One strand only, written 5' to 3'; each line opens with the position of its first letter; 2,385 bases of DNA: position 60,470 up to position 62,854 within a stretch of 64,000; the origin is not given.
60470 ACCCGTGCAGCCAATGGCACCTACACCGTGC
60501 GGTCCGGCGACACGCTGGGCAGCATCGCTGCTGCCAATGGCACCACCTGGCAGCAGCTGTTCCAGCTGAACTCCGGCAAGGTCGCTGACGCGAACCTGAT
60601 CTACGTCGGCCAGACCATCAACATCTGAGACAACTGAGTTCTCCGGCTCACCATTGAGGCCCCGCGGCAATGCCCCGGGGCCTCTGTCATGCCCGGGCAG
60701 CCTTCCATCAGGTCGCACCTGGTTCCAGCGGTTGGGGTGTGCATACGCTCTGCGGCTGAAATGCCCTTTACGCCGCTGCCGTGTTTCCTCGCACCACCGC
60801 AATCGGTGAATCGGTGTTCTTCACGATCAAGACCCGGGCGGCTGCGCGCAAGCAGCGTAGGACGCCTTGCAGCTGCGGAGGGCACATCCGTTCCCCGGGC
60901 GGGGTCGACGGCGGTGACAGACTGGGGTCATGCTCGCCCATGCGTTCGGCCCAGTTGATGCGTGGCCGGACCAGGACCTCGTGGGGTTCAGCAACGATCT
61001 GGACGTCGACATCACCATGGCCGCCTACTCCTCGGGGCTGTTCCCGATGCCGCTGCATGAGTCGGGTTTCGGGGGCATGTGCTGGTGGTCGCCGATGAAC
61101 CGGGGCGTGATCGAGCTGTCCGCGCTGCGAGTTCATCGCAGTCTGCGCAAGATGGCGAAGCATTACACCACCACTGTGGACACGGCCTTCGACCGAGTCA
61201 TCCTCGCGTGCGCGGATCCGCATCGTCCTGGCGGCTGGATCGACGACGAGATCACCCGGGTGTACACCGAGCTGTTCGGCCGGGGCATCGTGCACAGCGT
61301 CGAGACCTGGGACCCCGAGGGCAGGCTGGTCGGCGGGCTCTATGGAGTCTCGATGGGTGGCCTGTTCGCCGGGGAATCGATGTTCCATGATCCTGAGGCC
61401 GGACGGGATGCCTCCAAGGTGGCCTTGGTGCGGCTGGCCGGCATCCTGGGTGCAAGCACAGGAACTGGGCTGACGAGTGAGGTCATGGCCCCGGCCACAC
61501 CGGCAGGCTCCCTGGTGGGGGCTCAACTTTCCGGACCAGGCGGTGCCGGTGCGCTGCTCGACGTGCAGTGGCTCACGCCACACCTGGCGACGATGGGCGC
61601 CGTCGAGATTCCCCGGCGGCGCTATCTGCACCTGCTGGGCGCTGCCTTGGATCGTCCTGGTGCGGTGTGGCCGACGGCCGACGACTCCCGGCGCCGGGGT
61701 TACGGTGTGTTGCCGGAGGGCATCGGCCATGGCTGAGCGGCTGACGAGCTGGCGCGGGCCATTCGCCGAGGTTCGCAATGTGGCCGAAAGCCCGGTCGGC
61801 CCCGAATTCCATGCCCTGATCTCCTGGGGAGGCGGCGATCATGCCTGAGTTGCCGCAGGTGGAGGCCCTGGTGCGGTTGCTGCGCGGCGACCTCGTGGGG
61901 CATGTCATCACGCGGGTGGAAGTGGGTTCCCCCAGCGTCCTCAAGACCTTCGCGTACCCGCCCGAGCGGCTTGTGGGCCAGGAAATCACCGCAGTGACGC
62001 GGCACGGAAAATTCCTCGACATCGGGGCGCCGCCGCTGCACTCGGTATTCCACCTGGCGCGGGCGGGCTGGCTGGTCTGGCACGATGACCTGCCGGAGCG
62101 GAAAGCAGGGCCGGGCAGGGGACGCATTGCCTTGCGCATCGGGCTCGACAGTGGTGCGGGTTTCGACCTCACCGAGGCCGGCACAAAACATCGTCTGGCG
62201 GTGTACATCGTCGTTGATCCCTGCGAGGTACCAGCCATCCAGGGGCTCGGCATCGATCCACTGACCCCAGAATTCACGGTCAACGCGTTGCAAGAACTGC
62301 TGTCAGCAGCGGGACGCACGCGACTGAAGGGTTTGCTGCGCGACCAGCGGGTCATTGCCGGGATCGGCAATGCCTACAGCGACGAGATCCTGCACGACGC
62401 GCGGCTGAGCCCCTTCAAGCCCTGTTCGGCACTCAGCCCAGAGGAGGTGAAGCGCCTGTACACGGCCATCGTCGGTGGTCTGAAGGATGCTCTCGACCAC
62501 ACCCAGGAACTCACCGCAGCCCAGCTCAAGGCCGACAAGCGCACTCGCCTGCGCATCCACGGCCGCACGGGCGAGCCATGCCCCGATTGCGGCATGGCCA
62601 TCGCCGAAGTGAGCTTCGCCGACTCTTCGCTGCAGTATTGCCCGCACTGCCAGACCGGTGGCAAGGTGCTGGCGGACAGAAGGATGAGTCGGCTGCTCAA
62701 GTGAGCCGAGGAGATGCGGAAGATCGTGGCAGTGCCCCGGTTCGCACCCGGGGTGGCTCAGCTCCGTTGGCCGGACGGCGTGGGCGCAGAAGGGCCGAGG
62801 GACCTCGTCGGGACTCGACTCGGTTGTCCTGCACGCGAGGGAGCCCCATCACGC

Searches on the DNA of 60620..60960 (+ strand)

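Call 10: search_rna_families(source=window, start=60620, end=60960, threshold=evalue, max_evalue=10, show_alignments=3)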
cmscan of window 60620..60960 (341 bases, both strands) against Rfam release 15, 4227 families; matches with E-value up to 10: 9.
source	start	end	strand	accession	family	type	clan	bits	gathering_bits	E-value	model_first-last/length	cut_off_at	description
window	60853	60921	+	RF01524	TB10Cs1H3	Gene; snRNA; snoRNA; HACA-box;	-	18.6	50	0.16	1-73/73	no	Trypanosomatid snoRNA TB10cs1H3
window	60639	60710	-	RF01532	TB10Cs3H2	Gene; snRNA; snoRNA; HACA-box;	-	17.9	45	0.88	1-69/69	no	Trypanosomatid snoRNA TB10Cs3H2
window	60858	60941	-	RF00094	HDV_ribozyme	Gene; ribozyme;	-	16.5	50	4.6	1-89/89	no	Hepatitis delta virus ribozyme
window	60630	60786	-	RF02200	TTC28-AS1_3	Gene; lncRNA;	-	14.2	55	6.8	1-184/184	no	TTC28 antisense RNA 1 conserved region 3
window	60650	60687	+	RF00989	mir-492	Gene; miRNA;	-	13.4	76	2.9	1-75/75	no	mir-492 microRNA precursor family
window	60650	60687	-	RF02806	PyrR208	Gene; snRNA; snoRNA; HACA-box;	-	12.5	64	5.3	7-34/60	no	Pyrobaculum sRNA 208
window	60658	60694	-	RF02657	sot2652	Gene; sRNA;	-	12.4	61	1.8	123-160/187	no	Sense overlapping transcript RNA 2652 (sot)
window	60791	60889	-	RF01999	group-II-D1D4-2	Intron;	CL00102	12.4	36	3.5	1-118/118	no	Group II catalytic intron D1-D4-2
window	60658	60711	-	RF00625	P11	Gene;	-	11.7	70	2.6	1-139/139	no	Pseudomonas sRNA P11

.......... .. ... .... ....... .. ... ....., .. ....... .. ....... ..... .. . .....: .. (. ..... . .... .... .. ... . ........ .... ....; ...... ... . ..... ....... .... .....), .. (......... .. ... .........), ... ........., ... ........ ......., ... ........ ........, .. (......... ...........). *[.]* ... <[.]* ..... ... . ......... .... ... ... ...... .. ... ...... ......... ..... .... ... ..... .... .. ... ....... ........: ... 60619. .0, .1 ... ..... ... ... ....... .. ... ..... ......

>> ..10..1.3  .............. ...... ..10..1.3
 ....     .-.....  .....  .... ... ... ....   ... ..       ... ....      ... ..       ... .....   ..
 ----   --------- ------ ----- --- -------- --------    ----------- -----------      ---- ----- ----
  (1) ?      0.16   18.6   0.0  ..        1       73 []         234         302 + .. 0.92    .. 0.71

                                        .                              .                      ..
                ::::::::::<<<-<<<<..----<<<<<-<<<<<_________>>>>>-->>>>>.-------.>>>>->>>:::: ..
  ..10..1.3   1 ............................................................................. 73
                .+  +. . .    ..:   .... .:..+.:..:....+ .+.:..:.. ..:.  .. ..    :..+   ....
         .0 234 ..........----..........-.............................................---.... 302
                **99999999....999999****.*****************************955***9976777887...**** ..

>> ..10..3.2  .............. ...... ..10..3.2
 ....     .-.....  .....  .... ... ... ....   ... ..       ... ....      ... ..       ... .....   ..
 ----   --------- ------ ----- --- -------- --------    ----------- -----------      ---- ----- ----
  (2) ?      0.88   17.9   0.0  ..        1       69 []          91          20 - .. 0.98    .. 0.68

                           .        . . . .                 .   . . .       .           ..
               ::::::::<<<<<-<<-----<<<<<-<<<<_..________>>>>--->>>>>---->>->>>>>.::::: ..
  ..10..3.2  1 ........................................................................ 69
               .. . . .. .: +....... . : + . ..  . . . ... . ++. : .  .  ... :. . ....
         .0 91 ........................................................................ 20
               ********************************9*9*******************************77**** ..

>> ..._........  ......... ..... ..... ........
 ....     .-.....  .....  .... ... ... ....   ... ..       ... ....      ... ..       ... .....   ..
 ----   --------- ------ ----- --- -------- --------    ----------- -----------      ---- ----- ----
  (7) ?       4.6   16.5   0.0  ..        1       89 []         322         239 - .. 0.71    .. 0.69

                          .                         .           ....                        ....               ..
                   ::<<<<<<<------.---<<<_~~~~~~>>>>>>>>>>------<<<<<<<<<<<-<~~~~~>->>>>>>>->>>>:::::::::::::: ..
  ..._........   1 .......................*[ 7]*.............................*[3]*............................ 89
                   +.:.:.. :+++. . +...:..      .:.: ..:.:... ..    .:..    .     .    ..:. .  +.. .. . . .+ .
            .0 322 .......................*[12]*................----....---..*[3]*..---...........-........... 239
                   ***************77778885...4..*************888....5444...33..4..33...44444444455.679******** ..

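Call 32: search_dna_similar(query=window:60700-60930:+, collection=plasmids, mode=distant, max_evalue=0.01)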
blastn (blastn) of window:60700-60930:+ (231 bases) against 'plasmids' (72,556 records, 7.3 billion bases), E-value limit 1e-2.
No match.

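Call 63: search_with_rna_model(model_id=R2, source=window, start=60650, end=60830, filters=off, max_evalue=1, show_alignments=2)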
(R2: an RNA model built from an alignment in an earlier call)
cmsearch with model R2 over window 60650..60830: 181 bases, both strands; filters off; matches with E-value up to 1: 3.
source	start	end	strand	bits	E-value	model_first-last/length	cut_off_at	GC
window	60720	60802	-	18.5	6e-05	1-79/79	no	0.61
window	60671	60706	+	9.3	0.015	1-79/79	no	0.75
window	60669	60700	-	2.7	0.81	1-79/79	no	0.72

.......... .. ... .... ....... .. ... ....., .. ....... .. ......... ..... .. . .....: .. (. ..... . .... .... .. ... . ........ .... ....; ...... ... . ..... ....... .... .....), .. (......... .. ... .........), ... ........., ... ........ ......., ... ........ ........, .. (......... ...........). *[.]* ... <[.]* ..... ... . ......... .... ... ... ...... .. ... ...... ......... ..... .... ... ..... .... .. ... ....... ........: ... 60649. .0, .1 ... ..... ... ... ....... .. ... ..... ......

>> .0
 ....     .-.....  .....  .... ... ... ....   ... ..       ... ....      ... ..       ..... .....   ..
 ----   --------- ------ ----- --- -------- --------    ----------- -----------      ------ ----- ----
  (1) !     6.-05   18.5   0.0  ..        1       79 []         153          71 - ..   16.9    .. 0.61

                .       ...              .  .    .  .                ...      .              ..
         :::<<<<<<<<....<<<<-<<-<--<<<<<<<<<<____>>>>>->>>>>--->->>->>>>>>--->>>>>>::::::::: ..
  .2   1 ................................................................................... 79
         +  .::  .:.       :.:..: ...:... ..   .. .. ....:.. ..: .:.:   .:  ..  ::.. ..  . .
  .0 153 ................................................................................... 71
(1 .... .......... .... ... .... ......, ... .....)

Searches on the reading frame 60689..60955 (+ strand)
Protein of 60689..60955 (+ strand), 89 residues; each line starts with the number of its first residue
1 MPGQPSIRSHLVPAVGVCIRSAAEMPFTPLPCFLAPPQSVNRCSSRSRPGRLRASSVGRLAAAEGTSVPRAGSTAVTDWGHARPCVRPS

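Call 78: search_protein_representatives(protein=window:60689-60955:+)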
Query: 89 residues. Proteins with E-value up to 0.001 (for the whole library): 0; up to 1e-10: 0; up to 1e-30: 0. The best 0 are listed.

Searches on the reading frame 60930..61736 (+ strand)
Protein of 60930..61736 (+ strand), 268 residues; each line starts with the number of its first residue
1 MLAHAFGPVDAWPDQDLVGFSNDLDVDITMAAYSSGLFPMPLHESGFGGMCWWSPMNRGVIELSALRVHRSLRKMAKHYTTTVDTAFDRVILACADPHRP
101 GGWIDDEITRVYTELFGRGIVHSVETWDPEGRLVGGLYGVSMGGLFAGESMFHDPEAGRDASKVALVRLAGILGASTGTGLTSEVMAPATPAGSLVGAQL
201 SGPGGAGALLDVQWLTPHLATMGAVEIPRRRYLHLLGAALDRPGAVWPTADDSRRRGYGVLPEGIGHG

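Call 20: find_encoding_contigs(protein=window:60930-61736:+, flank=3000, max_places=10)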
Protein window:60930-61736:+ (268 aa): 9 contigs read that carry it; 8 places shown.
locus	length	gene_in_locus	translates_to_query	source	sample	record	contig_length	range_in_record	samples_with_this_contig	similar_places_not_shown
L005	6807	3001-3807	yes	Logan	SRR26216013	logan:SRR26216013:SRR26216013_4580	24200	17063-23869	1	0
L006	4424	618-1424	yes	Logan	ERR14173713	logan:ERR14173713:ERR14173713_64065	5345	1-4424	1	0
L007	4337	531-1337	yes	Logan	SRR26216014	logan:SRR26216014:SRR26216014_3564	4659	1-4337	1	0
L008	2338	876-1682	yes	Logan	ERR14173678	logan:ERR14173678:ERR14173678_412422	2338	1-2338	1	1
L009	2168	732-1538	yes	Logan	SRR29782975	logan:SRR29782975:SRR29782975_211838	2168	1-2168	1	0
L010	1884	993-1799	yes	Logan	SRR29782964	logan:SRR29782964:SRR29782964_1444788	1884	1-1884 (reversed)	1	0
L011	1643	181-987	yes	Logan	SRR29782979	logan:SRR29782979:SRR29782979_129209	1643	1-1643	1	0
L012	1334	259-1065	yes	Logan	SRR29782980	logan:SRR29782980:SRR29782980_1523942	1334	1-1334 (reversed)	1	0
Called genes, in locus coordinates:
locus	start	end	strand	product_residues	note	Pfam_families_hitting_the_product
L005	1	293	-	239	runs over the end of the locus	PF12787:EcsC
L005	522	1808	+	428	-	PF00285:Citrate_synt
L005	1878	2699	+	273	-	PF06737:Transglycosylas, PF01476:LysM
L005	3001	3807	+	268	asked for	PF03588:Leu_Phe_trans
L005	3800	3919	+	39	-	-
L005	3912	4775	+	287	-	PF01149:Fapy_DNA_glyco, PF06831:H2TH, PF06827:zf-FPG_IleRS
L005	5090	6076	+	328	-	PF00800:PDT, PF01842:ACT (weak)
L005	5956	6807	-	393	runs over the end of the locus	?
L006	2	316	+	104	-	?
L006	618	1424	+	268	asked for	PF03588:Leu_Phe_trans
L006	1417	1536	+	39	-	-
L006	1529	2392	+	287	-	PF01149:Fapy_DNA_glyco, PF06831:H2TH, PF06827:zf-FPG_IleRS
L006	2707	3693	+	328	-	PF00800:PDT, PF01842:ACT (weak)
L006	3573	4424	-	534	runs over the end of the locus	PF01569:PAP2, PF00781:DAGK_cat, PF01513:NAD_kinase (weak), PF19279:YegS_C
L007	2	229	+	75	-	?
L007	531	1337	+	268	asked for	PF03588:Leu_Phe_trans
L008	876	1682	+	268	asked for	PF03588:Leu_Phe_trans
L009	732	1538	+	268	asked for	PF03588:Leu_Phe_trans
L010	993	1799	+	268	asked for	PF03588:Leu_Phe_trans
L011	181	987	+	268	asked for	PF03588:Leu_Phe_trans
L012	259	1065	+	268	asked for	PF03588:Leu_Phe_trans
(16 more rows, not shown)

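Call 24: find_homologous_proteins(query=window:60930-61736:+, max_evalue=1e-20)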
Query window:60930-61736:+ (268 aa): 7976 proteins with E <= 1e-20 among 8000 candidates; the best 120 are listed.
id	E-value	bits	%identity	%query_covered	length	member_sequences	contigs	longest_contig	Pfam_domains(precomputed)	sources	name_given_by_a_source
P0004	9.4e-178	608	100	100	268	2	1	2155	PF03588.21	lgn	-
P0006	3.6e-109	383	68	99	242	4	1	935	PF03588.21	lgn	-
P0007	4.4e-104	366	64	98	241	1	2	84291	PF03588.21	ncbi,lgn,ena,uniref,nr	ncbi:leucyl/phenylalanyl-tRNA--protein transferase [Propionibacterium cyclohexanicum]|uniref:Leucyl/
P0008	3.7e-103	363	67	98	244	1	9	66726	PF03588.21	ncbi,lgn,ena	ncbi:MAG: leucyl/phenylalanyl-tRNA--protein transferase [Propionibacterium sp.]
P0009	6.6e-103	362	64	98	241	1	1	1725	PF03588.21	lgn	-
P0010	5.2e-92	326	59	99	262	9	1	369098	PF03588.21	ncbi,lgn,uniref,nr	ncbi:leucyltransferase [Propionibacterium ruminifibrarum]|uniref:Leucyl/phenylalanyl-tRNA--protein t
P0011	6.8e-91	323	60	96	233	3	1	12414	PF03588.21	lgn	-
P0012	1.8e-90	321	60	93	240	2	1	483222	PF03588.21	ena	-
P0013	3.5e-89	317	60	93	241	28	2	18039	PF03588.21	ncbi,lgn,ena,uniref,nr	ncbi:Leucyl/phenylalanyl-tRNA-protein transferase [Propionibacterium freudenreichii]|uniref:leucyl/p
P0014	2.3e-88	314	58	96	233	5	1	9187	PF03588.21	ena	-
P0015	3.6e-88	314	59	93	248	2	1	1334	PF03588.21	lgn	-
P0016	3.9e-88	314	60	92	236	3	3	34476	PF03588.21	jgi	-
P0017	5.2e-88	313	59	93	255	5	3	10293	PF03588.21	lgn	-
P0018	5.3e-88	313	58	93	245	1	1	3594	PF03588.21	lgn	-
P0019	5.3e-88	313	59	93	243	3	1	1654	PF03588.21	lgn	-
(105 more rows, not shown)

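Call 26: find_encoding_contigs(protein=P0008, flank=10000, max_places=3)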
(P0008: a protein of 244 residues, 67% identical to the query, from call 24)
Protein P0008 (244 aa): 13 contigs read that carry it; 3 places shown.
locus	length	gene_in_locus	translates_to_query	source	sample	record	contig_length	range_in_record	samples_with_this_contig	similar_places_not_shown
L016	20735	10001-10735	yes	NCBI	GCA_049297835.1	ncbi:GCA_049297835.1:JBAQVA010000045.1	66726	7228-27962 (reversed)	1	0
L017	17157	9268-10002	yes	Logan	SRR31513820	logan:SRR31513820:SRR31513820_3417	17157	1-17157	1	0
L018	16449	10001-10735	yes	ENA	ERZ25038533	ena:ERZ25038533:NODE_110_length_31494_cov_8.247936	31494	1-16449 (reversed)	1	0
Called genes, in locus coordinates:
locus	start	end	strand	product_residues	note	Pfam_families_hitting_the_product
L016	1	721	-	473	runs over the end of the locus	PF00672:HAMP, PF00512:HisKA, PF02518:HATPase_c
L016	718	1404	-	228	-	PF00072:Response_reg, PF00486:Trans_reg_C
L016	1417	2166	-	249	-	-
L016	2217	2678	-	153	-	PF01451:LMWPc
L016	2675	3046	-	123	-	PF04020:Phage_holin_4_2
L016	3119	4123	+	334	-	PF02729:OTCace_N, PF00185:OTCace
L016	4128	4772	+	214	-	PF03167:UDG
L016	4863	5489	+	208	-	PF13886:TM7S3_TM198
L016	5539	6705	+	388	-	PF01168:Ala_racemase_N, PF00842:Ala_racemase_C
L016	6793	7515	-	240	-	PF12787:EcsC (faint)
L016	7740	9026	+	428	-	PF00285:Citrate_synt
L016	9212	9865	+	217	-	PF06737:Transglycosylas, PF01476:LysM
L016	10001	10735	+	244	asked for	PF03588:Leu_Phe_trans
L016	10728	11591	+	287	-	PF01149:Fapy_DNA_glyco, PF06831:H2TH, PF06827:zf-FPG_IleRS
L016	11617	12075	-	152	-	-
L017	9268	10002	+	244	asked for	PF03588:Leu_Phe_trans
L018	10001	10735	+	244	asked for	PF03588:Leu_Phe_trans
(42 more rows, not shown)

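Call 27: find_encoding_contigs(protein=P0007, flank=10000, max_places=2)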
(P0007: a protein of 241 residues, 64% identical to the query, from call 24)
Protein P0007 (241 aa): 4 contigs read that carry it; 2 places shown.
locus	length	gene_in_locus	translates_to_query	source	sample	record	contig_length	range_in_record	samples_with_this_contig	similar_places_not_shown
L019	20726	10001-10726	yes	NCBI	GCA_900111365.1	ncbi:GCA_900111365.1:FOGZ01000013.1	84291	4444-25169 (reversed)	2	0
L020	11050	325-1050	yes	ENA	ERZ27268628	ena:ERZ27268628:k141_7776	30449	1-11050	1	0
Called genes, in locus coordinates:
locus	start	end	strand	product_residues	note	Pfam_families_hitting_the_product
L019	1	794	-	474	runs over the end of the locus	PF26769:HAMP_PhoQ (faint), PF00672:HAMP, PF00512:HisKA, PF02518:HATPase_c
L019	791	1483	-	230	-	PF00072:Response_reg, PF00486:Trans_reg_C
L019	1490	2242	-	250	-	-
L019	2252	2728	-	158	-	PF01451:LMWPc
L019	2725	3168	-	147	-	PF04020:Phage_holin_4_2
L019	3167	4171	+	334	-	PF02729:OTCace_N, PF00185:OTCace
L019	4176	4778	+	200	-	PF03167:UDG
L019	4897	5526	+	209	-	PF13886:TM7S3_TM198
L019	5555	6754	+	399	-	PF01168:Ala_racemase_N, PF00842:Ala_racemase_C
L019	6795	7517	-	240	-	PF12787:EcsC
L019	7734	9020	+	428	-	PF00285:Citrate_synt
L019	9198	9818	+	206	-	PF06737:Transglycosylas, PF01476:LysM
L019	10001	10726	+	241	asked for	PF03588:Leu_Phe_trans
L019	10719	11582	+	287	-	PF01149:Fapy_DNA_glyco, PF06831:H2TH, PF06827:zf-FPG_IleRS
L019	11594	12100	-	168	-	-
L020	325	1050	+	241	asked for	PF03588:Leu_Phe_trans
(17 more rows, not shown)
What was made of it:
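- At rpf-aat, the spacer is 301 nt here, against 135 nt and 182 nt in Propionibacterium sp. GCA_049297835 and P. cyclohexanicum (calls 26, 27).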

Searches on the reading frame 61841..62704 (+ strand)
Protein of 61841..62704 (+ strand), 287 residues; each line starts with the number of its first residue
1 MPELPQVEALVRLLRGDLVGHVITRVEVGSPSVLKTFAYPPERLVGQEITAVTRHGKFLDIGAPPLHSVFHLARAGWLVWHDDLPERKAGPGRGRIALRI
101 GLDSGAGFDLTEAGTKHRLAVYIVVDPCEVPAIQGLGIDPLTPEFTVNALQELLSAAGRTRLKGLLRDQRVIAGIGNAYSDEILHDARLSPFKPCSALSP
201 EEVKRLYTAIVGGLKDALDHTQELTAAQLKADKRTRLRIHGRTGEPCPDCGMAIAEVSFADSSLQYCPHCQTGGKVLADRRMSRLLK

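Call 88: find_encoding_contigs(protein=window:61841-62704:+, flank=10000, max_places=6)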
Protein window:61841-62704:+ (287 aa): 5 contigs read that carry it; 5 places shown.
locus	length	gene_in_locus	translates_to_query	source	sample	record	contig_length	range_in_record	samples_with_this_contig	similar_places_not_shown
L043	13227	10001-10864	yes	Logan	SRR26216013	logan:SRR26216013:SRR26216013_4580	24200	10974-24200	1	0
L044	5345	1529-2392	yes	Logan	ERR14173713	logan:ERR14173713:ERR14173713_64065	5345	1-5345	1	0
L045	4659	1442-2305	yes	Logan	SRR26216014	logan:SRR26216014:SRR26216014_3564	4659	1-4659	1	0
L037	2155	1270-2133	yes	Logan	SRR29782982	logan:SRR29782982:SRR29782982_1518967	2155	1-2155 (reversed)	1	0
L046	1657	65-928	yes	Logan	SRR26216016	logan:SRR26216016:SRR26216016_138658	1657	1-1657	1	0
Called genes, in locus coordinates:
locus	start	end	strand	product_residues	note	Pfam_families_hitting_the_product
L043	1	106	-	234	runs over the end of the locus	PF00072:Response_reg, PF00486:Trans_reg_C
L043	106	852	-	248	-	-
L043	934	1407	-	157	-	PF01451:LMWPc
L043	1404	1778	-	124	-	PF04020:Phage_holin_4_2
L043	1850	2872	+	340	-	PF02729:OTCace_N, PF00185:OTCace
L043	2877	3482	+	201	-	PF03167:UDG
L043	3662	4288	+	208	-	PF13886:TM7S3_TM198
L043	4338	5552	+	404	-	PF01168:Ala_racemase_N, PF00842:Ala_racemase_C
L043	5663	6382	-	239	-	PF12787:EcsC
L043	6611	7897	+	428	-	PF00285:Citrate_synt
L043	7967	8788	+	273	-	PF06737:Transglycosylas, PF01476:LysM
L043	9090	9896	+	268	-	PF03588:Leu_Phe_trans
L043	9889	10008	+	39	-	-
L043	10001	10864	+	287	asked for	PF01149:Fapy_DNA_glyco, PF06831:H2TH, PF06827:zf-FPG_IleRS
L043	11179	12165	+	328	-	PF00800:PDT, PF01842:ACT (weak)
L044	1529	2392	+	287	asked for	PF01149:Fapy_DNA_glyco, PF06831:H2TH, PF06827:zf-FPG_IleRS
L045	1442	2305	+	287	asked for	PF01149:Fapy_DNA_glyco, PF06831:H2TH, PF06827:zf-FPG_IleRS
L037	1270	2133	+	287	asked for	PF01149:Fapy_DNA_glyco, PF06831:H2TH, PF06827:zf-FPG_IleRS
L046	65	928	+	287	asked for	PF01149:Fapy_DNA_glyco, PF06831:H2TH, PF06827:zf-FPG_IleRS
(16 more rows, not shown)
